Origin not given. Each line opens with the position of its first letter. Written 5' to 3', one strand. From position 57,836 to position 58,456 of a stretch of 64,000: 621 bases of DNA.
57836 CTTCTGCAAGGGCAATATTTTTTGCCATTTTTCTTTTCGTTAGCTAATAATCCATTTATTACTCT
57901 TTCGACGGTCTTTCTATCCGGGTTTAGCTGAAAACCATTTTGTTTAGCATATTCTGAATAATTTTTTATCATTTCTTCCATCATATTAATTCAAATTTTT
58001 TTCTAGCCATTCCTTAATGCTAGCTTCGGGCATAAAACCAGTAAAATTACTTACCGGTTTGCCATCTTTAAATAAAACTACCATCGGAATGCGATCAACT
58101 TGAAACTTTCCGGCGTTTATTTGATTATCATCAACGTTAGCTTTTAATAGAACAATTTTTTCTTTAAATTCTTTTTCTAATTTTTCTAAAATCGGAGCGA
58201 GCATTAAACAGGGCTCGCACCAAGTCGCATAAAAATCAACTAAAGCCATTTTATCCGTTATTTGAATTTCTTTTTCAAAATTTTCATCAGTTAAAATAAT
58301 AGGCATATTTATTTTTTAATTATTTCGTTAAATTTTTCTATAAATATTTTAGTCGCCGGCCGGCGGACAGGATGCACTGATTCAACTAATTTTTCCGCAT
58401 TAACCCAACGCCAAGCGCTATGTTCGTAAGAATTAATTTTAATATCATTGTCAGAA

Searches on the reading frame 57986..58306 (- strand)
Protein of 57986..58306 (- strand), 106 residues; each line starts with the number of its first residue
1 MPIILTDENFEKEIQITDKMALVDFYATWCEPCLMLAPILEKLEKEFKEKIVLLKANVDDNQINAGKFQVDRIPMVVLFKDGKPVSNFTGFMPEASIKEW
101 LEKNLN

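Call 32: search_protein_families(library=pfam, proteins=[window:57986-58306:-], max_evalue=0.001)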
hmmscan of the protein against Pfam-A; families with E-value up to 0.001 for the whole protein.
window:57986-58306:- (106 aa): 8 families
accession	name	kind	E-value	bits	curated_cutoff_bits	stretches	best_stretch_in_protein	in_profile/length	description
PF00085.26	Thioredoxin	-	2.8e-28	98.4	23.5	1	3-102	3-102/103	Thioredoxin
PF13098.12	Thioredoxin_2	-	2.5e-06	28.2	27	1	18-101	5-104/104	Thioredoxin-like domain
PF13905.12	Thioredoxin_8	-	5.8e-06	27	27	1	19-61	2-46/94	Thioredoxin-like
PF13899.12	Thioredoxin_7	-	2.5e-05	24.8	27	1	17-80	16-82/83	Thioredoxin-like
PF13728.12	TraF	-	0.0002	21.7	23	1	15-82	126-202/224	F plasmid transfer operon protein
PF08534.16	Redoxin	-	0.00038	20.7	26.6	1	17-68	27-80/148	Redoxin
PF00578.27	AhpC-TSA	-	0.00055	20.3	26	1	16-68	23-76/124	AhpC/TSA family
PF14595.12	Thioredoxin_9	-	0.00066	20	25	1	5-87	28-110/129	Thioredoxin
